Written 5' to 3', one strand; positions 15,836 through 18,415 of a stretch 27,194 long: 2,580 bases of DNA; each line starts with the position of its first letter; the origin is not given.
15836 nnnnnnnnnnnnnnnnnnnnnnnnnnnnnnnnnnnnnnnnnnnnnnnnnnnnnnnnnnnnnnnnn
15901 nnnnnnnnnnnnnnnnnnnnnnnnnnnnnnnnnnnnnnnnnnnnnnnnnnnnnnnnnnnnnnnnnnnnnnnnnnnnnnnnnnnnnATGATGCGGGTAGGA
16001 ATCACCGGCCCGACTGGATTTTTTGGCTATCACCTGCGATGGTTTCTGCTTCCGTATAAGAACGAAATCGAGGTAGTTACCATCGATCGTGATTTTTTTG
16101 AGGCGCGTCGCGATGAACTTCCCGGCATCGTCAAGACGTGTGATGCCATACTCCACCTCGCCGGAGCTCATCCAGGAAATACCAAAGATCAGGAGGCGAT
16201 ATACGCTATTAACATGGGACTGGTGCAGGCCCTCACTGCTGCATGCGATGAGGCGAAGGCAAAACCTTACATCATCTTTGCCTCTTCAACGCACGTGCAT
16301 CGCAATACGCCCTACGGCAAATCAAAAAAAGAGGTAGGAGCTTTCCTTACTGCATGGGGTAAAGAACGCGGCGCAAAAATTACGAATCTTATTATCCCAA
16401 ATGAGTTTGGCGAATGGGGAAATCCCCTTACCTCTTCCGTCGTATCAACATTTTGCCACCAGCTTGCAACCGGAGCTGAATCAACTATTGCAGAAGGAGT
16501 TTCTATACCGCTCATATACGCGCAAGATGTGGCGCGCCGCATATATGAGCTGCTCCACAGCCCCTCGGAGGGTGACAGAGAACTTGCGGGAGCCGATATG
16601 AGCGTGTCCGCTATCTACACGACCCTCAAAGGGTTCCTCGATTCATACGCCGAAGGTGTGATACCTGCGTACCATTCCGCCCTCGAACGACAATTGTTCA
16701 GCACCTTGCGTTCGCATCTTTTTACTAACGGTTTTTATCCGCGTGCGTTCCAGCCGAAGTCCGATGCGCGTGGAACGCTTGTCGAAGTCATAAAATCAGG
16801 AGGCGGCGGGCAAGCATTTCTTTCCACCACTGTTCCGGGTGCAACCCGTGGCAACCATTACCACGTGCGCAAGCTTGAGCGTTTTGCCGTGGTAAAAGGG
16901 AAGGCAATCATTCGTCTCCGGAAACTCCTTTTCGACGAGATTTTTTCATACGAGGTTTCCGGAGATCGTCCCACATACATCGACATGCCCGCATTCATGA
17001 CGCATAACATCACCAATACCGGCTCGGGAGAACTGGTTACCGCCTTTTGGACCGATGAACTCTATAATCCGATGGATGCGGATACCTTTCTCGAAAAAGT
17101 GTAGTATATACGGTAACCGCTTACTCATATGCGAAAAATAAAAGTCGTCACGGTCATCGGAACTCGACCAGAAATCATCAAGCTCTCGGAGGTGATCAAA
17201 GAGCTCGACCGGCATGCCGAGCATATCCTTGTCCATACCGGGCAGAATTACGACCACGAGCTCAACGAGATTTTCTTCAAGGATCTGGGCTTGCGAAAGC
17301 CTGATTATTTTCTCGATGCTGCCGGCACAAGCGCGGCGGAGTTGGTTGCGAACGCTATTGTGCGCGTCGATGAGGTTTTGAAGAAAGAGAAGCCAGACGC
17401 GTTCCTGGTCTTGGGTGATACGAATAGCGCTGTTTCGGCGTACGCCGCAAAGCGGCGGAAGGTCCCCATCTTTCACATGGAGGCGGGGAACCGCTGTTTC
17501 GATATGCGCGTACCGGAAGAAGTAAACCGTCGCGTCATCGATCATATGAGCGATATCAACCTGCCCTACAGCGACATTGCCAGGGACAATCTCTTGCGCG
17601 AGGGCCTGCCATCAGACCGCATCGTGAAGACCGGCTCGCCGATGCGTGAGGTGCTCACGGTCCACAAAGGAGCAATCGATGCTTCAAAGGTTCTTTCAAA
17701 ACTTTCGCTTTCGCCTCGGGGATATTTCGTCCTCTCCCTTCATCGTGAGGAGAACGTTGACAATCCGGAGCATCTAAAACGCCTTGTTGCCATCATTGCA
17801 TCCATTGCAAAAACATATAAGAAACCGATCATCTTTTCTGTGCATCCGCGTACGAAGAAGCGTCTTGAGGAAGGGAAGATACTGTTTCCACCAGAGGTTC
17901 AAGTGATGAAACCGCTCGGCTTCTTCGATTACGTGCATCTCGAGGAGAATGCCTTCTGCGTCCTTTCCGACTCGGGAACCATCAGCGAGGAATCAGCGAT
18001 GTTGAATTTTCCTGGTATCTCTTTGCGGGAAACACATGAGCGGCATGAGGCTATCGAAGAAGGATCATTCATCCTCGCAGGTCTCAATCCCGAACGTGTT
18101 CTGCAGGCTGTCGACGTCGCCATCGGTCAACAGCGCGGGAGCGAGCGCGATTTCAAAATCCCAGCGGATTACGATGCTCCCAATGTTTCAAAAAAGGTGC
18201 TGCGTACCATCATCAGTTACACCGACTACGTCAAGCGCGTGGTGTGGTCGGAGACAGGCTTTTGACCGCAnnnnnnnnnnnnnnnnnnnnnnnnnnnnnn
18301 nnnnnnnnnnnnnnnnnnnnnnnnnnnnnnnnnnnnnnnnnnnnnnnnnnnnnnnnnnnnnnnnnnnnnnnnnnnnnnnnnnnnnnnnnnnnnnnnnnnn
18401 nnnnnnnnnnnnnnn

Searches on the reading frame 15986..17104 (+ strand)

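Call 3: search_protein_families(library=pfam, proteins=[window:15986-17104:+], max_evalue=0.01)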
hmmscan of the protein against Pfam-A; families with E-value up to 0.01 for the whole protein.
window:15986-17104:+ (372 aa): 5 families
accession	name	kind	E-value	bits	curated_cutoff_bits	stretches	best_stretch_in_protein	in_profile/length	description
PF14667.12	Polysacc_synt_C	-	2.9e-43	147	28.7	1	259-368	2-111/111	Polysaccharide biosynthesis C-terminal domain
PF01370.27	Epimerase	-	3.2e-16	59.9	20.9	1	6-197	3-232/240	NAD dependent epimerase/dehydratase family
PF16363.11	GDP_Man_Dehyd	-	0.0025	17.8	27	0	100-194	143-241/332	GDP-mannose 4,6 dehydratase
PF06560.17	GPI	-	0.0035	17.1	20.7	1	287-356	69-144/182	Glucose-6-phosphate isomerase (GPI)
PF01073.25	3Beta_HSD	-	0.0092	15.5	22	0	45-108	60-123/280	3-beta hydroxysteroid dehydrogenase/isomerase family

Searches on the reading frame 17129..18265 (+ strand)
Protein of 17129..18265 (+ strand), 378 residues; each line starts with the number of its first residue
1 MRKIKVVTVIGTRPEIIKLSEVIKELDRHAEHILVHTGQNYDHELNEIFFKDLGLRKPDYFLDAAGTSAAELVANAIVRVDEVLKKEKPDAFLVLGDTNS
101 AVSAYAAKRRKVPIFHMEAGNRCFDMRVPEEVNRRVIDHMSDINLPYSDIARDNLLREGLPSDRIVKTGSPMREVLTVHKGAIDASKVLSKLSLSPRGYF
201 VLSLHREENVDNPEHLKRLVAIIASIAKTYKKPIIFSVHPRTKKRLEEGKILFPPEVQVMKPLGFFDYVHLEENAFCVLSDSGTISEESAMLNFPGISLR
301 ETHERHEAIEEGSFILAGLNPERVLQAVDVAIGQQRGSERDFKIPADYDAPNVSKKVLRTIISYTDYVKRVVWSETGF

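Call 4: search_protein_families(library=pfam, proteins=[window:17129-18265:+], max_evalue=0.01)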
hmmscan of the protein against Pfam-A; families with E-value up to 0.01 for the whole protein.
window:17129-18265:+ (378 aa): 2 families
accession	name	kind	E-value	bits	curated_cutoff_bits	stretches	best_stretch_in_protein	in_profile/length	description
PF02350.25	Epimerase_2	-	1.7e-91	307.1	30.6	1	25-361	2-346/347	UDP-N-acetylglucosamine 2-epimerase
PF03033.26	Glyco_transf_28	-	0.00011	22.7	26.2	1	6-119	2-119/139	Glycosyltransferase family 28 N-terminal domain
